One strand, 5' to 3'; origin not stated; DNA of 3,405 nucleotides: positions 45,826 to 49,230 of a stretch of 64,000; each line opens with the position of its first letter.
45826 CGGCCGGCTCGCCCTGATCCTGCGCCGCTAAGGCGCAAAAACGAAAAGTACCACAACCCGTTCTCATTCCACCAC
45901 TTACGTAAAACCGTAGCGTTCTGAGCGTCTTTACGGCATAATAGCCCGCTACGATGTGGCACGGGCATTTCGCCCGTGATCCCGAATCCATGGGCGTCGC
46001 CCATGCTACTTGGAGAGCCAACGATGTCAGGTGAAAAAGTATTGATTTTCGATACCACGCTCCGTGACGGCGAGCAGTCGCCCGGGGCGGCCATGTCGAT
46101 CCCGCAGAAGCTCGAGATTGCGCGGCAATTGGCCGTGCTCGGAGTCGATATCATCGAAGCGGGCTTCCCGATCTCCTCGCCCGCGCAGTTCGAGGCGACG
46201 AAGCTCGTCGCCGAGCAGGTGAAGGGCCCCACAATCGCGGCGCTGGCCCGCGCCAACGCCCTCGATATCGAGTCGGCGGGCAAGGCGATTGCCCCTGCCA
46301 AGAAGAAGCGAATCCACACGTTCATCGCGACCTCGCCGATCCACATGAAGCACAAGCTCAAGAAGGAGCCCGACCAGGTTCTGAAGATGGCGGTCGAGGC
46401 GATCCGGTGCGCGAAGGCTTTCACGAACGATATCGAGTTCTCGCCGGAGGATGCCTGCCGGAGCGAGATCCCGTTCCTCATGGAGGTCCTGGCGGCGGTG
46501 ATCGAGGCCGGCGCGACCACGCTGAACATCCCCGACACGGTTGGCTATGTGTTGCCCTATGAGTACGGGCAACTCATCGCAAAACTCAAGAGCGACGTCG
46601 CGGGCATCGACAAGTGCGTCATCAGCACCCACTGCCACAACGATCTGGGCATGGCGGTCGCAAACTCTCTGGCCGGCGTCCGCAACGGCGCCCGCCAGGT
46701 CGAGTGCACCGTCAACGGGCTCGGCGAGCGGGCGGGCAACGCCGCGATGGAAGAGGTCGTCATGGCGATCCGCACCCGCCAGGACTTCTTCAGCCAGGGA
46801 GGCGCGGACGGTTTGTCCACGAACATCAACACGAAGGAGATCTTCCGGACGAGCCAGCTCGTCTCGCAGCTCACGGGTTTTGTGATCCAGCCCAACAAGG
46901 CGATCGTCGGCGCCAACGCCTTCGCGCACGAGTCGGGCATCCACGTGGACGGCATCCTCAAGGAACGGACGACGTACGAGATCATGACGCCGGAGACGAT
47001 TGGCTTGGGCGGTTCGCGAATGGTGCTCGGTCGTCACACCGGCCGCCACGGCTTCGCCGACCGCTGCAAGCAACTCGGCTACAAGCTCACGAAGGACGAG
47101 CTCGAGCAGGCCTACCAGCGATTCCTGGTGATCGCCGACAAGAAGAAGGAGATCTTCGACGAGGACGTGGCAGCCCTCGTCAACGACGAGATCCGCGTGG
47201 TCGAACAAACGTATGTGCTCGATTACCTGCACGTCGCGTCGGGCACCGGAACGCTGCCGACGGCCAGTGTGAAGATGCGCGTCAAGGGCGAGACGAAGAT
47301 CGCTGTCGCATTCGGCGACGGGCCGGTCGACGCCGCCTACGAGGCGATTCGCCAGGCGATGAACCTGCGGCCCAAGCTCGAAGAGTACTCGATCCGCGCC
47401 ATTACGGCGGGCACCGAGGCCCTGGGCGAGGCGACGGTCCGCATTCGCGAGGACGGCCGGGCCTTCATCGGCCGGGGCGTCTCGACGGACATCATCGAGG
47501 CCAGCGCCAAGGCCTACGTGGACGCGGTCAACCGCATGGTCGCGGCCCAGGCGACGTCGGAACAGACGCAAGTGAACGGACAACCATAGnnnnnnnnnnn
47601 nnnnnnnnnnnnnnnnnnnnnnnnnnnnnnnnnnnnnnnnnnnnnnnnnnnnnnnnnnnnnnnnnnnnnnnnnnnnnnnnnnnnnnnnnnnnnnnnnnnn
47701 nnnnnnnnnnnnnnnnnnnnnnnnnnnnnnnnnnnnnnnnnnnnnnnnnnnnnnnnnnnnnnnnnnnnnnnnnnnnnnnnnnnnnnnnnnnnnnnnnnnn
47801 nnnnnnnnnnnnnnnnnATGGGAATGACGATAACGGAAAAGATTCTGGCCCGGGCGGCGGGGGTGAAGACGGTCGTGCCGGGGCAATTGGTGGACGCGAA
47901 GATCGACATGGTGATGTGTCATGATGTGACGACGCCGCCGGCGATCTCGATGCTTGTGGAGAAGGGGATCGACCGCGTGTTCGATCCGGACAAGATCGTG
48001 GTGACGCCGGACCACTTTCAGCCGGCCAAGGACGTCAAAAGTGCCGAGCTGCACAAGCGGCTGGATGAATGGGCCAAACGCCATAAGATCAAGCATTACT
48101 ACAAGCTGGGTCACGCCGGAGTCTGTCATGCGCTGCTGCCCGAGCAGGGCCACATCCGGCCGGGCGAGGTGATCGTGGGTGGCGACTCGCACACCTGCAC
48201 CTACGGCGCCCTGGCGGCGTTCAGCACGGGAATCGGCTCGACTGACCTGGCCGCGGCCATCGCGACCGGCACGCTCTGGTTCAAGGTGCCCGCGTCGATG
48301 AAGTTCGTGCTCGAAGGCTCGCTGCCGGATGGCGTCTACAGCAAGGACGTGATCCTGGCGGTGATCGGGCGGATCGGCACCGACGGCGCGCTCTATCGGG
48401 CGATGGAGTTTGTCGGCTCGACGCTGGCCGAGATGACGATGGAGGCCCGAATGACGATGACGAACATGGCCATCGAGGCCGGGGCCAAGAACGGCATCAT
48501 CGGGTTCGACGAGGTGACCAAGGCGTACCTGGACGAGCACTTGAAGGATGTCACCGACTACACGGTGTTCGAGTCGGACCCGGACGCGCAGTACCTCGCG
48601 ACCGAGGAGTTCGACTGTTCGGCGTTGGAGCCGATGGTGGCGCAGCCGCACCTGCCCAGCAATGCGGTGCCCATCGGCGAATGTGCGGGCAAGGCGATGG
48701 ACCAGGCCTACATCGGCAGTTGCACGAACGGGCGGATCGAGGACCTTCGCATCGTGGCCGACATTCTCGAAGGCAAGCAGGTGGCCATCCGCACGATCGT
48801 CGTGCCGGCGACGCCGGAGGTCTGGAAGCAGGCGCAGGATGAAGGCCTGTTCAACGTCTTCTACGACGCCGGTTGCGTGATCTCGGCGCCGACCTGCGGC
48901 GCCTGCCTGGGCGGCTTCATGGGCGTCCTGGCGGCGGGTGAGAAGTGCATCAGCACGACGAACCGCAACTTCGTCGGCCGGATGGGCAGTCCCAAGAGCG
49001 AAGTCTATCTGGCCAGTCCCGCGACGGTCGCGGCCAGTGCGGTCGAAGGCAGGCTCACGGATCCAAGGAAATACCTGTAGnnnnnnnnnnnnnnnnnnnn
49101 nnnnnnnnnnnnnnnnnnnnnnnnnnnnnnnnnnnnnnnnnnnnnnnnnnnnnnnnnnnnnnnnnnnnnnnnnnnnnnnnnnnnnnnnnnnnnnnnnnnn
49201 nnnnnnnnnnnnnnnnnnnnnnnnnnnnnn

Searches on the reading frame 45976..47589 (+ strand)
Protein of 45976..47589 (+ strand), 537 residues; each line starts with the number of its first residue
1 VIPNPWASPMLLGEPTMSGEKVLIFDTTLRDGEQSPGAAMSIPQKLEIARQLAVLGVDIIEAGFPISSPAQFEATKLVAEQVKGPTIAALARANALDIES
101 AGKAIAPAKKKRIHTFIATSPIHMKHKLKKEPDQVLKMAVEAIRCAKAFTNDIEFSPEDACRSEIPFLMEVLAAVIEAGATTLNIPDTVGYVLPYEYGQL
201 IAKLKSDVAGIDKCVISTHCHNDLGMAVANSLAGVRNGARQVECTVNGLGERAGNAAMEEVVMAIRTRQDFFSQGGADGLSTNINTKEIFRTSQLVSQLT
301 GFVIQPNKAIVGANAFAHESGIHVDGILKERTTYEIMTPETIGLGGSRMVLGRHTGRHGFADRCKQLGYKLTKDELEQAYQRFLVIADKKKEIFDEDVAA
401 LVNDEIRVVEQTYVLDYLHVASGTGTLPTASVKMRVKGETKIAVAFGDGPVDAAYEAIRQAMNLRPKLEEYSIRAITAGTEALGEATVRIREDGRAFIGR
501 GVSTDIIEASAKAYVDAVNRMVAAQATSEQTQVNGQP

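Call 14: search_protein_families(library=pfam, proteins=[window:45976-47589:+], max_evalue=0.01)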
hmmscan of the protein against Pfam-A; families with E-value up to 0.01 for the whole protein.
window:45976-47589:+ (537 aa): 3 families
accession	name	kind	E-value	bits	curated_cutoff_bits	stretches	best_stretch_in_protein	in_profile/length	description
PF00682.25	HMGL-like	-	9.1e-96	320.7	29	1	22-296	2-260/260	HMGL-like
PF08502.15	LeuA_dimer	-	2.7e-40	137.7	24.9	1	392-521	1-130/131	LeuA allosteric (dimerisation) domain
PF22617.1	HCS_D2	-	5.3e-29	100.9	27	1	310-391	1-82/82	Homocitrate synthase post-HMGL domain-like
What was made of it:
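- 45976..47589 (+): leuA (2-isopropylmalate synthase), the upstream host gene. Pfam HMGL-like, HCS_D2 and LeuA_dimer (call 14).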

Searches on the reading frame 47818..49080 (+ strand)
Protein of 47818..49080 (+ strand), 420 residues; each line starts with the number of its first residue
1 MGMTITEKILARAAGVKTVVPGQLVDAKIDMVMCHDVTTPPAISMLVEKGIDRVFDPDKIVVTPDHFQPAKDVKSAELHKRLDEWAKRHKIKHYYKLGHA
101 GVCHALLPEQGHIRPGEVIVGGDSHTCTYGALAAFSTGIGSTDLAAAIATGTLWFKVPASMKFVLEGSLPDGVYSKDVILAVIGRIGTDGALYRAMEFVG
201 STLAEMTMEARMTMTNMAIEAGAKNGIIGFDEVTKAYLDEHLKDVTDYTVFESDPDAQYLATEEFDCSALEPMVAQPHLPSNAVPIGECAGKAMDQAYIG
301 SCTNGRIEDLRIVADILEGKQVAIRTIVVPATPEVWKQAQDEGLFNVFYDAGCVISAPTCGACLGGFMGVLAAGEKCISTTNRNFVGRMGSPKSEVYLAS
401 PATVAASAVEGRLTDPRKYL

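Call 14: search_protein_families(library=pfam, proteins=[window:47818-49080:+], max_evalue=0.01)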
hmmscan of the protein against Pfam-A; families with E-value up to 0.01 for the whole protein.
window:47818-49080:+ (420 aa): 1 family
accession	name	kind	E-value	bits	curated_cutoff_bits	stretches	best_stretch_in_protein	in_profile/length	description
PF00330.25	Aconitase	-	3.6e-103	346.4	28.7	1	25-411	16-463/463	Aconitase family (aconitate hydratase)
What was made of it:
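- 47818..49080 (+): leuC (isopropylmalate dehydratase large subunit), the downstream host gene. Pfam Aconitase, E=3.6e-103 (call 14).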

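Call 28: find_homologous_proteins(query=window:47818-49080:+, max_evalue=1e-100)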
Query window:47818-49080:+ (420 aa): 7992 proteins with E <= 1e-100 among 8000 candidates; the best 120 are listed.
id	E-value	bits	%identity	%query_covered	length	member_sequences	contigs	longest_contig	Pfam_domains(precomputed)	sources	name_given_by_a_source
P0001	1.9e-271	918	95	100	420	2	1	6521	PF00330.26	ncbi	-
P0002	5.5e-270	913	94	100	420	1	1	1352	PF00330.26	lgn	-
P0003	8.1e-270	913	94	100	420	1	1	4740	PF00330.26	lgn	-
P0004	9.7e-269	909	95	100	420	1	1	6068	PF00330.26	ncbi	-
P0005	2.6e-266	901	93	100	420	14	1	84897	PF00330.26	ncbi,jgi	jgi:3-isopropylmalate/(R)-2-methylmalate dehydratase large subunit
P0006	2.0e-265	898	94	100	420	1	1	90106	PF00330.26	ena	-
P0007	5.6e-264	893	93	100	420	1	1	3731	PF00330.26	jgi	-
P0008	2.2e-263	892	92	100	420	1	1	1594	PF00330.26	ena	-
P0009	3.2e-262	888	92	100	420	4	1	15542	PF00330.26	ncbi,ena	-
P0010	1.4e-260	882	91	100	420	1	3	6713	PF00330.26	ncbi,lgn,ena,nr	ncbi:MAG: 3-isopropylmalate dehydratase large subunit [Planctomycetes bacterium]|nr:3-isopropylmalat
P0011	3.4e-260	881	91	100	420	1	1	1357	PF00330.26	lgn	-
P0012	5.2e-260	880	92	100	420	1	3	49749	PF00330.26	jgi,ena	-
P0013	8.4e-260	880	91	100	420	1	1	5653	PF00330.26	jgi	-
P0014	8.9e-260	880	91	100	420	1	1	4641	PF00330.26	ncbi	-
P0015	1.1e-259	879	91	100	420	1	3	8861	PF00330.26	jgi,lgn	-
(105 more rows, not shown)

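Call 29: find_encoding_contigs(protein=P0001, flank=2500, max_places=1)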
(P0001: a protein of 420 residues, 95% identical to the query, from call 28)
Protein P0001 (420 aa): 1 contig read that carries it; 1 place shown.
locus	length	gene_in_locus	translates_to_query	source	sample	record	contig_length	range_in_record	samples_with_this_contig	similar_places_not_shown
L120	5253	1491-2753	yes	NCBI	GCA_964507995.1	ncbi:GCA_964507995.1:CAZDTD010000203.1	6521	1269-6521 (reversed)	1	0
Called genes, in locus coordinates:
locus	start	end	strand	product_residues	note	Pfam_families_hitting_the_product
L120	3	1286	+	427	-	?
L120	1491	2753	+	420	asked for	PF00330:Aconitase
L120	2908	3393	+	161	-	PF00694:Aconitase_C, PF06434:Aconitase_2_N (weak)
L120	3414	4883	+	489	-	PF00884:Sulfatase, PF01663:Phosphodiest, PF16347:SGSH_C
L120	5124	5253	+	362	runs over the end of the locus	PF00180:Iso_dh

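Call 30: find_encoding_contigs(protein=P0004, flank=2500, max_places=1)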
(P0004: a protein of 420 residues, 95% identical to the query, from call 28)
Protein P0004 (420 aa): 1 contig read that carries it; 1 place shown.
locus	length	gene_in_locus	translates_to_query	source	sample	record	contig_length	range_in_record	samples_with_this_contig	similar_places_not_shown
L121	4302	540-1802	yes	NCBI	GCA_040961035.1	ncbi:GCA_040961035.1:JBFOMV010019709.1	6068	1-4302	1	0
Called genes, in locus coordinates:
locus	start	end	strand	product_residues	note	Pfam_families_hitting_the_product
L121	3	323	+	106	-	?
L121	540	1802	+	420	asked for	PF00330:Aconitase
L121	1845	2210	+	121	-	PF05635:23S_rRNA_IVP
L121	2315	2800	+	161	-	PF00694:Aconitase_C, PF06434:Aconitase_2_N (faint)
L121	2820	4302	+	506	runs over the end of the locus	PF00884:Sulfatase, PF01663:Phosphodiest, PF16347:SGSH_C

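Call 31: find_encoding_contigs(protein=P0005, flank=2500, max_places=1)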
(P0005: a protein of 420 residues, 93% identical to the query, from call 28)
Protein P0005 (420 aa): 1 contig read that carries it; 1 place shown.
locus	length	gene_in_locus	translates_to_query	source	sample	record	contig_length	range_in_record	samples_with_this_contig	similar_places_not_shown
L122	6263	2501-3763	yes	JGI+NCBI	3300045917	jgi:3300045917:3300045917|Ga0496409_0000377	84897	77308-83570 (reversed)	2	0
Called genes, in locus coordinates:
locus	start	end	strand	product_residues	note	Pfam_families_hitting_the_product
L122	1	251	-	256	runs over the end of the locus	PF07963:N_methyl, PF07596:SBP_bac_10 (faint)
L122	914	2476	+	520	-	PF00682:HMGL-like, PF22617:HCS_D2, PF08502:LeuA_dimer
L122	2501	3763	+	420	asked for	PF00330:Aconitase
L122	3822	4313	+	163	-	PF00694:Aconitase_C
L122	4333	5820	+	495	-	PF00884:Sulfatase, PF01663:Phosphodiest, PF16347:SGSH_C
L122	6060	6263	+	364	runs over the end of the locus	PF00180:Iso_dh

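Call 32: find_encoding_contigs(protein=P0006, flank=2500, max_places=1)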
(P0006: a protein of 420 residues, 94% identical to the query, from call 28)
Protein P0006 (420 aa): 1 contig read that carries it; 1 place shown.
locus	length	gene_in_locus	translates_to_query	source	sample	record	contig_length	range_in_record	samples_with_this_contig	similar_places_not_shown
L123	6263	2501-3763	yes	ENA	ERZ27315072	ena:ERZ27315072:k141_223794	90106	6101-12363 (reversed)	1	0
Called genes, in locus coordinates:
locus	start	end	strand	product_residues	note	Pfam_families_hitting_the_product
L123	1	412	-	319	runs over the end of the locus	-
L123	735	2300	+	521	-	PF00682:HMGL-like, PF22617:HCS_D2, PF08502:LeuA_dimer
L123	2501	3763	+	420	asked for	PF00330:Aconitase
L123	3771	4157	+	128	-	PF05635:23S_rRNA_IVP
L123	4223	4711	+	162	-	PF00694:Aconitase_C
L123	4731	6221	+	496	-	PF00884:Sulfatase, PF01663:Phosphodiest, PF16347:SGSH_C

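Call 49: find_encoding_contigs(protein=P0003, flank=1200, max_places=1)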
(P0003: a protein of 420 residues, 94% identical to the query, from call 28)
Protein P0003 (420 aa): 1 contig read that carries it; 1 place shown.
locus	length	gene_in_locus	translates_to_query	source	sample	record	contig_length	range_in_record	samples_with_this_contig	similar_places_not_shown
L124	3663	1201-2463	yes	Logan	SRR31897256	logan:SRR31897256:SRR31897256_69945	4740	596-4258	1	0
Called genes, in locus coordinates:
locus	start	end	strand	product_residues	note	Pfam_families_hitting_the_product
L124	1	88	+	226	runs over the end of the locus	?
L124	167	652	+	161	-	-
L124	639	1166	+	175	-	-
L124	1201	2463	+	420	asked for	PF00330:Aconitase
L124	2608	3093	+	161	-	PF00694:Aconitase_C, PF06434:Aconitase_2_N (weak)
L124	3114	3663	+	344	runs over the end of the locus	?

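Call 50: find_encoding_contigs(protein=P0009, flank=1200, max_places=1)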
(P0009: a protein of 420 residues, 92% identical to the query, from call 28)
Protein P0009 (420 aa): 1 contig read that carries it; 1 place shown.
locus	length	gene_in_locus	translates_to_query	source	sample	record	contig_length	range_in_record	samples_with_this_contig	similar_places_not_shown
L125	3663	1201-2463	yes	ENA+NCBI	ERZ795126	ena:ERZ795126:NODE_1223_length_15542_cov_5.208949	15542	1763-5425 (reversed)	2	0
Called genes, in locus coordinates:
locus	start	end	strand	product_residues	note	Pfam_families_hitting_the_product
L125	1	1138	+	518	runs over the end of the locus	PF00682:HMGL-like, PF22617:HCS_D2, PF08502:LeuA_dimer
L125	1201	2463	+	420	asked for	PF00330:Aconitase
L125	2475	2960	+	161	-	PF00694:Aconitase_C, PF06434:Aconitase_2_N (weak)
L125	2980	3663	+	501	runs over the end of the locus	PF00884:Sulfatase, PF01663:Phosphodiest, PF16347:SGSH_C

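Call 51: find_encoding_contigs(protein=P0012, flank=1200, max_places=1)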
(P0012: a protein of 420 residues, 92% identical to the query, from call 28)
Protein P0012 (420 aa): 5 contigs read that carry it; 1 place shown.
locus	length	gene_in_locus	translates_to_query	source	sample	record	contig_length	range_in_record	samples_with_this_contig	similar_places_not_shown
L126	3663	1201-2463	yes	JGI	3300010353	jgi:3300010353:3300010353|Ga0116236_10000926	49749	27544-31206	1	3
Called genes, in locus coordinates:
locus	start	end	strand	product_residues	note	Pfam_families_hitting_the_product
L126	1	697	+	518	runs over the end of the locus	PF00682:HMGL-like, PF22617:HCS_D2, PF08502:LeuA_dimer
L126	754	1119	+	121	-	PF05635:23S_rRNA_IVP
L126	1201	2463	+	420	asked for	PF00330:Aconitase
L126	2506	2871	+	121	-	PF05635:23S_rRNA_IVP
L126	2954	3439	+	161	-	PF00694:Aconitase_C, PF06434:Aconitase_2_N (faint)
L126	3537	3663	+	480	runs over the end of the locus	PF00884:Sulfatase, PF01663:Phosphodiest, PF16347:SGSH_C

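Call 52: find_encoding_contigs(protein=P0010, flank=1200, max_places=1)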
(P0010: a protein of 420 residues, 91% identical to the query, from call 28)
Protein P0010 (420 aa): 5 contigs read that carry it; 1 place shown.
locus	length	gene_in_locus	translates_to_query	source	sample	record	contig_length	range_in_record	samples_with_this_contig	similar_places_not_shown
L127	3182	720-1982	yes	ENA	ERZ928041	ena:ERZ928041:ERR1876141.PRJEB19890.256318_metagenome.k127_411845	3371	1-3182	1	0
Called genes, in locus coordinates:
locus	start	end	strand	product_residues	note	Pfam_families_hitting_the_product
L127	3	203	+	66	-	?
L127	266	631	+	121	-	PF05635:23S_rRNA_IVP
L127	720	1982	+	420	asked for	PF00330:Aconitase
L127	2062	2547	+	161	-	PF00694:Aconitase_C, PF06434:Aconitase_2_N (weak)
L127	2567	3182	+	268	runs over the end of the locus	?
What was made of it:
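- On PF05635/TIGR02436 four-helix-bundle gene cassette (IVS-type element): So do the orthologous-site copies in L126 and L127 (calls 51, 52).
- Closest known: Avd, the accessory protein of diversity-generating retroelements. Different: They sit alone between housekeeping genes (calls 30, 32, 51, 52).
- Intact 121-aa PF05635 ORFs sit in the same spacer of L126 (754-1119) and L127 (266-631) (calls 51, 52).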
